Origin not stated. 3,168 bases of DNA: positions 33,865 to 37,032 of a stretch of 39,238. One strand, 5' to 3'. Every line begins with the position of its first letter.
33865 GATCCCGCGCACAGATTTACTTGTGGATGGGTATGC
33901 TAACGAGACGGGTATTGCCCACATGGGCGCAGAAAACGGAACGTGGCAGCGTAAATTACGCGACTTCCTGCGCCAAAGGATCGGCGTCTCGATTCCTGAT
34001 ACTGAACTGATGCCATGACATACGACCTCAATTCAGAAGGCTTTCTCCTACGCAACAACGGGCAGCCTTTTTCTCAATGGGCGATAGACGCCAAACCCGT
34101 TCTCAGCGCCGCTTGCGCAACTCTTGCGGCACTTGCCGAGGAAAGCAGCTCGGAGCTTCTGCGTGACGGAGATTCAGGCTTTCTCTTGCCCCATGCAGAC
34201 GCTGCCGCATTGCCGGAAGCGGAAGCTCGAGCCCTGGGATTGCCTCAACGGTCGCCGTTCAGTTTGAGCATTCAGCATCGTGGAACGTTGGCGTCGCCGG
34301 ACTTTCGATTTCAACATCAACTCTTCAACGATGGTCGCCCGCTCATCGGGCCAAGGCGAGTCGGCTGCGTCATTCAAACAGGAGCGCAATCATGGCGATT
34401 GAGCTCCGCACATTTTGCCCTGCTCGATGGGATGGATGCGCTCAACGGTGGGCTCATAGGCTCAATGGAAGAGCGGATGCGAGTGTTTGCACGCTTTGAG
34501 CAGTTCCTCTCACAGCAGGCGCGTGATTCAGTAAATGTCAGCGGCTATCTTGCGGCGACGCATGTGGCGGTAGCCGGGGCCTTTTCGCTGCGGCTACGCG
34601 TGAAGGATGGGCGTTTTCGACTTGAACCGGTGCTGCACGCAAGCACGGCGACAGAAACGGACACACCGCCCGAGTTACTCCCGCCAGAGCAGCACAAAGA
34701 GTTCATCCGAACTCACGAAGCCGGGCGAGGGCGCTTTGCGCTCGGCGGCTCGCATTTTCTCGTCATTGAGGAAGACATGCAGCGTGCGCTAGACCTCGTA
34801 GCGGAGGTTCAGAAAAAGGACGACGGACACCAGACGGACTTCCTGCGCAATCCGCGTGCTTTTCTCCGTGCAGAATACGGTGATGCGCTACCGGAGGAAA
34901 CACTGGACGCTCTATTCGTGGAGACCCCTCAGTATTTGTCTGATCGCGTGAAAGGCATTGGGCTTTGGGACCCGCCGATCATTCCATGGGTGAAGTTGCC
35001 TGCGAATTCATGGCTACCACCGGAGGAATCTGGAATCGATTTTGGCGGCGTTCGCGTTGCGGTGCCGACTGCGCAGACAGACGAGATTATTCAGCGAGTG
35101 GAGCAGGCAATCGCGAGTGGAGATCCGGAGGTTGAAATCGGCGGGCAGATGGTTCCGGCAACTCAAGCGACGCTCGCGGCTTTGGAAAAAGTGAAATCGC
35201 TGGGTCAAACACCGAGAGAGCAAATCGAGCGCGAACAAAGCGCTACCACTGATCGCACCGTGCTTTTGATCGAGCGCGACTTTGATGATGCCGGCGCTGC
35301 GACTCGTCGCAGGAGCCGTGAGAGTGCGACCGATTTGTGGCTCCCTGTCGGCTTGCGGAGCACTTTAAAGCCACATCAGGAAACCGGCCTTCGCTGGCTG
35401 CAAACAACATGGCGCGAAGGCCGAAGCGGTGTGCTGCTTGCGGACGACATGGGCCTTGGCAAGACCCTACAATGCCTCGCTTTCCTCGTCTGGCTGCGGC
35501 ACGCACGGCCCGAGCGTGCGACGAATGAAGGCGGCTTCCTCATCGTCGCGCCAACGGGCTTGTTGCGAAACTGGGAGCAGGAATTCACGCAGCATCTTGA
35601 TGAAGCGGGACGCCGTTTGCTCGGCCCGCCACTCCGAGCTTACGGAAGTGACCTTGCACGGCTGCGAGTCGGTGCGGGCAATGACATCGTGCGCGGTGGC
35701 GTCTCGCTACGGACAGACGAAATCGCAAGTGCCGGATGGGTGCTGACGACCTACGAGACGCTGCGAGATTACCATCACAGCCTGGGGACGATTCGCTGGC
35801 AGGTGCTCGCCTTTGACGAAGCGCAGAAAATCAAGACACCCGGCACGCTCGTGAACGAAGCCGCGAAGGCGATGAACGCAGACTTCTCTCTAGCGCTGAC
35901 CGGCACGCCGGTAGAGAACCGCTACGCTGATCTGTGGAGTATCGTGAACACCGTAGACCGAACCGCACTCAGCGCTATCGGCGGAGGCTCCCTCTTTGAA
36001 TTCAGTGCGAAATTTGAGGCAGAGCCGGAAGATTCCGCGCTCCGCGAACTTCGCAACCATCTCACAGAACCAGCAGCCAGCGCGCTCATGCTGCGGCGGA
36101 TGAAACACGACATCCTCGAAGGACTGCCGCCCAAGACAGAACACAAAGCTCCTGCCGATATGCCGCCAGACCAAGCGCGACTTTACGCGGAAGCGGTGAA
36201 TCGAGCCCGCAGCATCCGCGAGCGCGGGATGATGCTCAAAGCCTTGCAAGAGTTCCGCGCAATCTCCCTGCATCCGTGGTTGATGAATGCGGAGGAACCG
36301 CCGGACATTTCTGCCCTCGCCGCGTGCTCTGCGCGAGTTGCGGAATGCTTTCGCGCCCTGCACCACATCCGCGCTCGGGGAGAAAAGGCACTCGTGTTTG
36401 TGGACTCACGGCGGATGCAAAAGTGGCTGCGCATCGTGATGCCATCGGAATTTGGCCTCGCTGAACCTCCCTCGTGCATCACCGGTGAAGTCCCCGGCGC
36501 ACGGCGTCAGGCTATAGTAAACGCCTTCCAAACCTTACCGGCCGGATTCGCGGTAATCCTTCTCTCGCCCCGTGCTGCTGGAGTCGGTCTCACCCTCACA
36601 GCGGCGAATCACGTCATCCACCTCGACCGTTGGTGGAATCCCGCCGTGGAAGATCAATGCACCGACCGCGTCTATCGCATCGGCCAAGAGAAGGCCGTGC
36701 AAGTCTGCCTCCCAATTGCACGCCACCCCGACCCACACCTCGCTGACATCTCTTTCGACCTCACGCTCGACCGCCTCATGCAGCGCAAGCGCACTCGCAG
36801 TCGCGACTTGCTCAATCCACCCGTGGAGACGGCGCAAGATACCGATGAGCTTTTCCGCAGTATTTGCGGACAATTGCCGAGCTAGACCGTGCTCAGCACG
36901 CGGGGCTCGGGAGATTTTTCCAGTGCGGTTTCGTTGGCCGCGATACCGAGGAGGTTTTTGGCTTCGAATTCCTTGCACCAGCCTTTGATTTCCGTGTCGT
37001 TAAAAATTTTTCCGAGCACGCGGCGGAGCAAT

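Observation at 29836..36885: Four-gene MotAB-like + SNF2 helicase operon: Zorya type I-like (zorABCD) anti-phage system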

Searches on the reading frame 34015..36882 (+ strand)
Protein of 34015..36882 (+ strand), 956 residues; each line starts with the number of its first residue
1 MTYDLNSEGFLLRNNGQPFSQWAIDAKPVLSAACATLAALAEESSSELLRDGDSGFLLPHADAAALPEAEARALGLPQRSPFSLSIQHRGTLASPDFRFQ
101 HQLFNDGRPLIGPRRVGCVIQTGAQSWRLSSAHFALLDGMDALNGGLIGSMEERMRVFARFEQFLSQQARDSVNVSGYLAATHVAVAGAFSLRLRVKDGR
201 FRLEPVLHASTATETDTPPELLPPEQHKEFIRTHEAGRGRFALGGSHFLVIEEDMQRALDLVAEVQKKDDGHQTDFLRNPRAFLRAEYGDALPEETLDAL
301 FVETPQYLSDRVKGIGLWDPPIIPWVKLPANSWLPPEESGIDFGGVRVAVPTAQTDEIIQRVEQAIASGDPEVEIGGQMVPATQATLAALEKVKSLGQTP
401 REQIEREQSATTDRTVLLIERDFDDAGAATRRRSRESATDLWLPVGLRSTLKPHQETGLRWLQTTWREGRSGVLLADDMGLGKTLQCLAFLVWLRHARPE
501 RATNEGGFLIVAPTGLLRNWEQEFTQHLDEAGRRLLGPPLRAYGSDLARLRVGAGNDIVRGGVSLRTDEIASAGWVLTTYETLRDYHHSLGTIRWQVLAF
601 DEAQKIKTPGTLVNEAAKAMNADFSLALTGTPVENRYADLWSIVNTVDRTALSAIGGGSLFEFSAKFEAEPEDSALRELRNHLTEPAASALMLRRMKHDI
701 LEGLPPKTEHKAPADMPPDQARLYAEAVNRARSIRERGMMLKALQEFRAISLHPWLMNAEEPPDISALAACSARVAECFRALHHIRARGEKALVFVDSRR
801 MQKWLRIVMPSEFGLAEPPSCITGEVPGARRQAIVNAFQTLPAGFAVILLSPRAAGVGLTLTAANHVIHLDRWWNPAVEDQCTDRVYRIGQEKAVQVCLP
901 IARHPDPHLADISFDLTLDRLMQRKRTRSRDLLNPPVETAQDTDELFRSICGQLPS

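Call 3: search_protein_families(library=padloc, proteins=[window:34015-36882:+], max_evalue=0.01)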
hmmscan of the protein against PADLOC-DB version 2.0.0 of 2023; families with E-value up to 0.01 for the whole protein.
window:34015-36882:+ (956 aa): 36 families (the best 25 are shown)
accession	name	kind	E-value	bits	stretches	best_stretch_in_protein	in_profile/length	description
PDLC00634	ZorD1|ZorD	-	1.2e-294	978.4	1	15-951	36-987/1208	"SWI2/SNF2 helicase, Mrr-like nuclease"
PDLC00629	ZorD1|ZorD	-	2.4e-280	930.8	1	28-951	45-973/1012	"SWI2/SNF2 helicase, Mrr-like nuclease"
PDLC00631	ZorD1|ZorD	-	7.8e-190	631.1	1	6-953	9-930/1071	"SWI2/SNF2 helicase, Mrr-like nuclease"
PDLC00632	ZorD1|ZorD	-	3.5e-138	460.3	2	309-939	433-1086/1101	"SWI2/SNF2 helicase, Mrr-like nuclease"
PDLC00633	ZorD1|ZorD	-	4.4e-123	410.2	2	568-931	535-883/908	"SWI2/SNF2 helicase, Mrr-like nuclease"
PDLC00627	ZorD1|ZorD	-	3.5e-113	377.5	2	575-927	609-983/1006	"SWI2/SNF2 helicase, Mrr-like nuclease"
PDLC00628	ZorD1|ZorD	-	2.1e-88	295.3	1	394-901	455-943/1171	"SWI2/SNF2 helicase, Mrr-like nuclease"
PDLC02854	DpdE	-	1.9e-78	262.4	1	308-934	427-1063/1083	DpdE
PDLC00630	ZorD1|ZorD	-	2.7e-68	229.3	2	575-926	270-640/817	"SWI2/SNF2 helicase, Mrr-like nuclease"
PDLC02842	DpdE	-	6.4e-64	214.2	1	432-897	683-1123/1176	DpdE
PDLC02849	DpdE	-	1.4e-52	176.9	1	429-898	380-806/857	DpdE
PDLC02851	DpdE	-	1.4e-47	160.2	1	444-897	591-1007/1055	DpdE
PDLC02850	DpdE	-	4.2e-47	158.7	1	444-903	798-1220/1282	DpdE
PDLC02845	DpdE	-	2.7e-46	156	1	428-897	821-1245/1293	DpdE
PDLC02848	DpdE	-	4.6e-25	85.7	1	444-797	350-671/856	DpdE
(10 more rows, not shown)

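Call 4: search_protein_families(library=pfam, proteins=[window:34015-36882:+], max_evalue=0.01)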
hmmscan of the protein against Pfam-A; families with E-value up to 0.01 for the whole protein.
window:34015-36882:+ (956 aa): 3 families
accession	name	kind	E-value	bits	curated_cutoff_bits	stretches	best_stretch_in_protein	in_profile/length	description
PF00176.29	SNF2-rel_dom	-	2e-45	155.6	24.9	1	454-731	1-256/290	SNF2-related domain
PF00271.37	Helicase_C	-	4.3e-15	56.4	23.5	1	783-890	7-110/110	Helicase conserved C-terminal domain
PF04851.21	ResIII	-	5.5e-06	26.8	22.5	1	450-633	3-163/164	Type III restriction enzyme, res subunit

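Call 9: search_solved_structures(query=window:34015-36882:+, max_evalue=0.00001, show_alignments=1)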
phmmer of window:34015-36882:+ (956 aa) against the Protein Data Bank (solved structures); distinct sequences matched with E-value up to 0.00001: 78 (the best 60 are shown).
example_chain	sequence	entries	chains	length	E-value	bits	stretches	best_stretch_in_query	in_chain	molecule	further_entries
8qy7_A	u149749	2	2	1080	1.9e-84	287.6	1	308-934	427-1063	DEAD/DEAH box helicase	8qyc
1z63_A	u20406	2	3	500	4.8e-60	206.8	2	575-897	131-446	Helicase of the snf2/rad54 family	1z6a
6ne3_W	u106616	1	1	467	2e-39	138.5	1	451-898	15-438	SWI/SNF-related matrix-associated actin-dependent regulator of chromatin subfamily A membe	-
6jyl_K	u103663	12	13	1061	2.1e-39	138.5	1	386-927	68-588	ISWI chromatin-remodeling complex ATPase ISW1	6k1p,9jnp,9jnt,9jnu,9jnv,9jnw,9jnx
7x3t_V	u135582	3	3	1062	2.1e-39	138.5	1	386-927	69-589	ISWI chromatin-remodeling complex ATPase ISW1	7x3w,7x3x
9lj2_K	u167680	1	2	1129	2.6e-39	138.2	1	386-927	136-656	ISWI chromatin-remodeling complex ATPase ISW1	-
6iro_L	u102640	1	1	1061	2.7e-39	138.1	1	386-927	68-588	ISWI chromatin-remodeling complex ATPase ISW1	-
6ryr_W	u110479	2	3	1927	3.4e-39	137.8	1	449-901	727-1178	Chromodomain-helicase-DNA-binding protein 4,Chromodomain-helicase-DNA-binding protein 4,Ch | Chromodomain-helicase-DNA-binding protein 4,CHD4,Chromodomain-helic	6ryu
7otq_K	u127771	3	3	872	1.1e-38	136.1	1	428-903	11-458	Chromodomain-helicase-DNA-binding protein 1-like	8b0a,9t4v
7epu_B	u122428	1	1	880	1.1e-38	136.1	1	428-903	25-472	Chromodomain-helicase-DNA-binding protein 1-like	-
7enn_K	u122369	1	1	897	1.2e-38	136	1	428-903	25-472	Chromodomain-helicase-DNA-binding protein 1-like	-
5jxr_A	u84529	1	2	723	2.2e-38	135.1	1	436-898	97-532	Chromatin-remodeling complex ATPase-like protein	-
8v4y_W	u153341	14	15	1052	4.4e-38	134.1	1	450-899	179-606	SWI/SNF-related matrix-associated actin-dependent regulator of chromatin subfamily A membe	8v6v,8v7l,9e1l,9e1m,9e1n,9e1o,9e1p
6pwf_K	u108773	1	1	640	7e-38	133.5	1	443-898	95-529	chromatin remodeling factor ISWI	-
9z04_A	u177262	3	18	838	1.8e-37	132.1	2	451-731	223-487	Lymphoid-specific helicase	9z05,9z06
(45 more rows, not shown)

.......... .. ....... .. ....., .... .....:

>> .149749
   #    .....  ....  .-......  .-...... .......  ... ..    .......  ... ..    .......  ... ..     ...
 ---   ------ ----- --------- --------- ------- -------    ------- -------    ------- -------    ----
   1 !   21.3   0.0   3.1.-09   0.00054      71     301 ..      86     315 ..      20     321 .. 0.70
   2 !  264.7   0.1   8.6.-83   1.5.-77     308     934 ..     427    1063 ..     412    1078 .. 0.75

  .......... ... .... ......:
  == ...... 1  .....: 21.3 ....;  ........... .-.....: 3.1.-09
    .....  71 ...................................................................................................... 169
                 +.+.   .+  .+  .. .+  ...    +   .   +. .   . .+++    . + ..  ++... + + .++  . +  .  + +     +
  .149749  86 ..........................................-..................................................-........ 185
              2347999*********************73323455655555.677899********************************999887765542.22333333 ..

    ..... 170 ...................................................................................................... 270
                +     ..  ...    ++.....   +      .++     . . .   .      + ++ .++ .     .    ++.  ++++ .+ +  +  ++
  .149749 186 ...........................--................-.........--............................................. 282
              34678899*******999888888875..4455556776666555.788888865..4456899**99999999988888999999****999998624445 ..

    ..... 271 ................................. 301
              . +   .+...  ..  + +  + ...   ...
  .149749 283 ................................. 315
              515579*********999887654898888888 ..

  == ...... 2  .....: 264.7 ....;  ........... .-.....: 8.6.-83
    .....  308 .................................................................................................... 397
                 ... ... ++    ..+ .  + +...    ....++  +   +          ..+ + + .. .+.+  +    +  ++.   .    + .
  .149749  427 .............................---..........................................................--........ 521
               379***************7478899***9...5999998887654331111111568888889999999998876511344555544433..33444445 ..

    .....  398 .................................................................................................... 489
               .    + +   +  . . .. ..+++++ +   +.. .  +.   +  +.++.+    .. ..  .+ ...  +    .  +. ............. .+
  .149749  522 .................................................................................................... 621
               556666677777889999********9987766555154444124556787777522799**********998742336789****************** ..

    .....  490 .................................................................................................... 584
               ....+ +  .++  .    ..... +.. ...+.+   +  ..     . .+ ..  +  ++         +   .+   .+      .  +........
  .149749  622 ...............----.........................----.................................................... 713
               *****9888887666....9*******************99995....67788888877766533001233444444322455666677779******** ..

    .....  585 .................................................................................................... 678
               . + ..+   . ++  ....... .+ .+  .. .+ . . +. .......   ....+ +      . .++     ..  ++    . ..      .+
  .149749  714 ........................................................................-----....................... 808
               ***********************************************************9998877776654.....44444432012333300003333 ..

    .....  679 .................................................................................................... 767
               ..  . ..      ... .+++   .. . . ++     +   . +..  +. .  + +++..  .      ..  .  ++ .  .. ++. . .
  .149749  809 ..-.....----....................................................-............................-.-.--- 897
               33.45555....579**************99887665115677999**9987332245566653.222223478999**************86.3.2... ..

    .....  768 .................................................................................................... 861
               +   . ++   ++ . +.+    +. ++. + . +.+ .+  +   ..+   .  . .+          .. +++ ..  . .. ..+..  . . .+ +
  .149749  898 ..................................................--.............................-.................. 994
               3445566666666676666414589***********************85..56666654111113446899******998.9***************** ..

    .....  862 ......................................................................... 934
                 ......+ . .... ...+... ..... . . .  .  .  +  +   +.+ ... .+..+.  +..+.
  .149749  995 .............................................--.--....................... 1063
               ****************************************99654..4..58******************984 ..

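Call 57: search_protein_families(library=ncbifam, proteins=[window:34015-36882:+], max_evalue=0.001)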
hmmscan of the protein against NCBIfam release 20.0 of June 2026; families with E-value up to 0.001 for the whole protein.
window:34015-36882:+ (956 aa): 9 families
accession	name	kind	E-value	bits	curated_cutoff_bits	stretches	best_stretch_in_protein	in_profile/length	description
NF041790.1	anti-phage_ZorD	equivalog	1.7e-105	354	1500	1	308-898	428-1033/1035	type I Zorya anti-phage system protein ZorD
NF058637.1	helic_SCO1167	equivalog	3.7e-79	266.9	1200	2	566-899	556-884/932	SCO1167/SCO6262 family helicase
NF053675.1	pilus_reg_Snf2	equivalog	8.6e-50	169.8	1100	1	447-899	581-982/1029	pilus expression-regulating Snf2 family helicase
NF038317.1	DISARM_DrmD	equivalog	2.2e-16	59.4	610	1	725-927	448-645/1021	DISARM system SNF2-like helicase DrmD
NF038318.1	DISARM_DrmD_b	equivalog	2e-11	42.8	950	1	471-649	48-207/868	DISARM system SNF2-like helicase DrmD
NF042964.1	phospholipD_antiphage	equivalog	8.2e-11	41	1100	1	450-616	228-381/895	phospholipase D-like domain-containing anti-phage protein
NF003426.0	PRK04914.1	equivalog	3.5e-05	22.2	576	0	860-903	562-605/959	RNA polymerase-associated protein RapA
NF041062.1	DpdE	equivalog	5.9e-05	21.2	500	0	474-528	174-223/1048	protein DpdE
NF058636.1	helic_sll1366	equivalog_domain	0.00038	19.3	550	1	440-483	547-589/589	sll1366 family intein-prone helicase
